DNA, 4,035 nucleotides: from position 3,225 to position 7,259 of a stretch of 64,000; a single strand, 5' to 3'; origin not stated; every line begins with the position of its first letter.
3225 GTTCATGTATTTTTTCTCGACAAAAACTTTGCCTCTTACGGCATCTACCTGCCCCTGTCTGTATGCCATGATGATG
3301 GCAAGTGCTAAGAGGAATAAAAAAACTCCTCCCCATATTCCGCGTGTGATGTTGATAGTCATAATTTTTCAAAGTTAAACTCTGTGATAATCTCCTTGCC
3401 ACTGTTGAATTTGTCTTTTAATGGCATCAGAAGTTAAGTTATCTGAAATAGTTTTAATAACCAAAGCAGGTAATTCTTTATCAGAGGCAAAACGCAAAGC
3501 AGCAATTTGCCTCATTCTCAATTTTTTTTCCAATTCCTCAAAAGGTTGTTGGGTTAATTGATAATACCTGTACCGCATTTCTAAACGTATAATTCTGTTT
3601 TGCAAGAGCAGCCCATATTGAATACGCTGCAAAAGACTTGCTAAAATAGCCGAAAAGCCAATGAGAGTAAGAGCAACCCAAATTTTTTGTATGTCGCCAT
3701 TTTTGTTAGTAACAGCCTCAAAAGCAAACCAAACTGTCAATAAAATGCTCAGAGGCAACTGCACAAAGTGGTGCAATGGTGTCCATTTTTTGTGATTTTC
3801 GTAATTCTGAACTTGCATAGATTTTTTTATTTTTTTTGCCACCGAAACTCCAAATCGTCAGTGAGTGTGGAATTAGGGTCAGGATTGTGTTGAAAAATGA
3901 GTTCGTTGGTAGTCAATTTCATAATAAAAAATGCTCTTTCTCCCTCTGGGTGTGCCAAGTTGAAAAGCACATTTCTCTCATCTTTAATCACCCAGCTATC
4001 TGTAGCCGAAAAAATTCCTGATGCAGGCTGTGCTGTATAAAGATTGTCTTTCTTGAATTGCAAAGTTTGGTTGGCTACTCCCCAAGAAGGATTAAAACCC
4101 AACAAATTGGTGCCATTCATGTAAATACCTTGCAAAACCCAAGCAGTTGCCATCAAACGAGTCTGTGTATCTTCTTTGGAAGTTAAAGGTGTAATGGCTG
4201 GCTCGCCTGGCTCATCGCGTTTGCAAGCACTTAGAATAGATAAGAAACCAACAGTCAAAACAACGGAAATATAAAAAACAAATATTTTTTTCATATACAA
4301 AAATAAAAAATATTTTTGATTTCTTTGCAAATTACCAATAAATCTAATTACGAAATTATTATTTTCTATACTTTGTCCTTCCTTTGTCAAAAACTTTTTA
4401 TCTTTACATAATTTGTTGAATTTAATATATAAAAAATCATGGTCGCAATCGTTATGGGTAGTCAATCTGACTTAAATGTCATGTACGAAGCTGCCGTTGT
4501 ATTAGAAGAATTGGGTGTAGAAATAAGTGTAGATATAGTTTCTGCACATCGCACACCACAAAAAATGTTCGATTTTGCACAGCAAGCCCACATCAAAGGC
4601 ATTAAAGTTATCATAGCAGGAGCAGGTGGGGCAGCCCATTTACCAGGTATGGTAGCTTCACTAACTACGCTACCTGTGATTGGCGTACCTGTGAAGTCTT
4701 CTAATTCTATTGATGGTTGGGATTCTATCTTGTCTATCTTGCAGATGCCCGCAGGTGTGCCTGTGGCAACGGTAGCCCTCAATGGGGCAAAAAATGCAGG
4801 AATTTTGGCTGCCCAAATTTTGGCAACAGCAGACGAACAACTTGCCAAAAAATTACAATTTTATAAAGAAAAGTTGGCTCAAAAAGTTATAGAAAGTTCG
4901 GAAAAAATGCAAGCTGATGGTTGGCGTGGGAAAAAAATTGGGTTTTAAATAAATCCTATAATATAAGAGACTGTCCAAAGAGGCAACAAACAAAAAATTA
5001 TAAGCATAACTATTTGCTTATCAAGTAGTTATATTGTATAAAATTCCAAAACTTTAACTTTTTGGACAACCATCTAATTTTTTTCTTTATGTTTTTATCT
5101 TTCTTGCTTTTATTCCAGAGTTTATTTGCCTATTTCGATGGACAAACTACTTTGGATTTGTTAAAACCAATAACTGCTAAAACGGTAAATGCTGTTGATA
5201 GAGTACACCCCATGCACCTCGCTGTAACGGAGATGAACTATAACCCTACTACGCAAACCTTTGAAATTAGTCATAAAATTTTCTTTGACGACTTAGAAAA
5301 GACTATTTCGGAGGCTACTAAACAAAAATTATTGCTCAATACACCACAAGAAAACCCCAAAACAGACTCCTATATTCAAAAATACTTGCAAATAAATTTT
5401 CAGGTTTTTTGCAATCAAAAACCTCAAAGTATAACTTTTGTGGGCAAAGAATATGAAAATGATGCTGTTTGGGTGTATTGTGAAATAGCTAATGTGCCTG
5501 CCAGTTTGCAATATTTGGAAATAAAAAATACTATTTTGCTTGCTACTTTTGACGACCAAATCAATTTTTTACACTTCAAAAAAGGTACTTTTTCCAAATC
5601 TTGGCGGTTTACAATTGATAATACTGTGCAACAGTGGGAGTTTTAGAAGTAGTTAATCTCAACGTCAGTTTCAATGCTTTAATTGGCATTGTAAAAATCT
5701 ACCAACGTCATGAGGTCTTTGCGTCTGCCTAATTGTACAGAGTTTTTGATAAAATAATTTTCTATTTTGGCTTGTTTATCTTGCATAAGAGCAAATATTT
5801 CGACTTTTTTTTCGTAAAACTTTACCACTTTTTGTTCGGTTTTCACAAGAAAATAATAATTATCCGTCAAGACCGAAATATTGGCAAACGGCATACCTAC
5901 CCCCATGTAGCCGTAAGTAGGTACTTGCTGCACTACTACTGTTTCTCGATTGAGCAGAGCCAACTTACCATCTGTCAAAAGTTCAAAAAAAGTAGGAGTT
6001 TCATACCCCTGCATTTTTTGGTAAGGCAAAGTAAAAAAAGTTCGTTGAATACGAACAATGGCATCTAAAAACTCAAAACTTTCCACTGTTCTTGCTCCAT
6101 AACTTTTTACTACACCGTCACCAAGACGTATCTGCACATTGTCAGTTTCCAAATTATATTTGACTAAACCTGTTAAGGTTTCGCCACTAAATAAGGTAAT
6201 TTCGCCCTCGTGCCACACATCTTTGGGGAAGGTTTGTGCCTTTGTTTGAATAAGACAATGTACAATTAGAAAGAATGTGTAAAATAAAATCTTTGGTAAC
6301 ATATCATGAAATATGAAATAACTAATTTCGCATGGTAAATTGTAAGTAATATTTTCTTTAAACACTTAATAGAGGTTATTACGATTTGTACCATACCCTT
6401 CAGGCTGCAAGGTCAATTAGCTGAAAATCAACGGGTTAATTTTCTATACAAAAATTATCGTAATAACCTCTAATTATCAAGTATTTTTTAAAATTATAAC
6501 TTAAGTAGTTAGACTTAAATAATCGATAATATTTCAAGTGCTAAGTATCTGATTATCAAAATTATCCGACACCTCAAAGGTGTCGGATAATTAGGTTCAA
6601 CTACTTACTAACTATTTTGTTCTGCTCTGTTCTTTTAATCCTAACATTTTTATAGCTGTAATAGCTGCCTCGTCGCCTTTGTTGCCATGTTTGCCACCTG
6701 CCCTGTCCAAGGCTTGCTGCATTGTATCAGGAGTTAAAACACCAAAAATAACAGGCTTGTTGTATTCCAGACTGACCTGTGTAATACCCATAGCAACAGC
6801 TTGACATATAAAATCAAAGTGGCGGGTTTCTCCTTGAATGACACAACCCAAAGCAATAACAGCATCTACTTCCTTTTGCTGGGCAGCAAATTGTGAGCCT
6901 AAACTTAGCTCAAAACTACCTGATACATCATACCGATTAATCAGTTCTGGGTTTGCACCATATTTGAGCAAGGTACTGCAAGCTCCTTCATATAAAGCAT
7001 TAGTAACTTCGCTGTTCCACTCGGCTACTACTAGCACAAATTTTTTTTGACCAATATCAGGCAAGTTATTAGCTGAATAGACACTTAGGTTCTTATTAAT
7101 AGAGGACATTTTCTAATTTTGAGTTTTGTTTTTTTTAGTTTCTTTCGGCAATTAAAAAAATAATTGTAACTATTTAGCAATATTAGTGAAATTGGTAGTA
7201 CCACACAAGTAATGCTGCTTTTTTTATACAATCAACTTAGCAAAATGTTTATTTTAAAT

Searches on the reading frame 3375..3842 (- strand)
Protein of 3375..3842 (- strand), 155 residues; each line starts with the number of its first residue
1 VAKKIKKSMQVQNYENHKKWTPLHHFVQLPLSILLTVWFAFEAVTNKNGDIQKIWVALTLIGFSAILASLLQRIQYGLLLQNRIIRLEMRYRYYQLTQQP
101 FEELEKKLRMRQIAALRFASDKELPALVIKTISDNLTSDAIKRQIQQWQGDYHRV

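Call 60: search_protein_families(library=pfam, proteins=[window:3375-3842:-], max_evalue=0.01)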
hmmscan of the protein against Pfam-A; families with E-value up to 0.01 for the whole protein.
window:3375-3842:- (155 aa): 1 family
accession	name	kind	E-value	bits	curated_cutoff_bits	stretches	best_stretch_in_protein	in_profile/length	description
PF20136.4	DUF6526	-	6.3e-49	166.2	23.7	1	9-155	1-145/145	Family of unknown function (DUF6526)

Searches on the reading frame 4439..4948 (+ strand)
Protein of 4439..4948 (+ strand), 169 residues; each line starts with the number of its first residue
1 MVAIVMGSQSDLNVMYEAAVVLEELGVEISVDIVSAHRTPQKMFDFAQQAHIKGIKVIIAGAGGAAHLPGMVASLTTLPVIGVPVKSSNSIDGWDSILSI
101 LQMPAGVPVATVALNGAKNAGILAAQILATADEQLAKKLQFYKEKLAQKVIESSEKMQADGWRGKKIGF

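Call 60: search_protein_families(library=pfam, proteins=[window:4439-4948:+], max_evalue=0.01)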
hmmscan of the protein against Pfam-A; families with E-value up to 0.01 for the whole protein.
window:4439-4948:+ (169 aa): 2 families
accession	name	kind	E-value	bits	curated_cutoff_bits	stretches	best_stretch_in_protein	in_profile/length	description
PF00731.26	AIRC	-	3.3e-64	215.3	30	1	2-148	2-147/148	AIR carboxylase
PF13685.12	Fe-ADH_2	-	0.0014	19.1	28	1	2-103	22-122/149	Iron-containing alcohol dehydrogenase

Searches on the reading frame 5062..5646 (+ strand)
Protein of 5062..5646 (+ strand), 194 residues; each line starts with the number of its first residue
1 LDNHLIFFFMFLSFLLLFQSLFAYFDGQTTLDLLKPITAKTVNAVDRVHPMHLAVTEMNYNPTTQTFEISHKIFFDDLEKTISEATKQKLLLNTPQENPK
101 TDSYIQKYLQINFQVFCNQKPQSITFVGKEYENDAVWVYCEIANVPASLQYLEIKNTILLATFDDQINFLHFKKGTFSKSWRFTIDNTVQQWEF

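Call 60: search_protein_families(library=pfam, proteins=[window:5062-5646:+], max_evalue=0.01)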
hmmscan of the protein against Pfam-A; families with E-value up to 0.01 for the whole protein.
window:5062-5646:+ (194 aa): 1 family
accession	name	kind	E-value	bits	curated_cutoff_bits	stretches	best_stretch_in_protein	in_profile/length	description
PF20420.3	DUF6702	-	3e-42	144.4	24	1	48-184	6-141/141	Domain of unknown function (DUF6702)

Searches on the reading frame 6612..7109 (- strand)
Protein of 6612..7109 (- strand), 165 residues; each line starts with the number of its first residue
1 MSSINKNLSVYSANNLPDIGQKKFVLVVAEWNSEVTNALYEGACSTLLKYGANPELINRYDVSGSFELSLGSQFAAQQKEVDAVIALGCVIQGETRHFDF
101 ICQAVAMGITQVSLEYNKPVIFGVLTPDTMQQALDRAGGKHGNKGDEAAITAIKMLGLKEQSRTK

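Call 60: search_protein_families(library=pfam, proteins=[window:6612-7109:-], max_evalue=0.01)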
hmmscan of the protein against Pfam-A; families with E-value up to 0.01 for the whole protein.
window:6612-7109:- (165 aa): 1 family
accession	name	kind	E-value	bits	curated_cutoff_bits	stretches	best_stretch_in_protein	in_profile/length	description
PF00885.24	DMRL_synthase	-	2.3e-52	177.1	26.7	1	22-159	2-138/139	6,7-dimethyl-8-ribityllumazine synthase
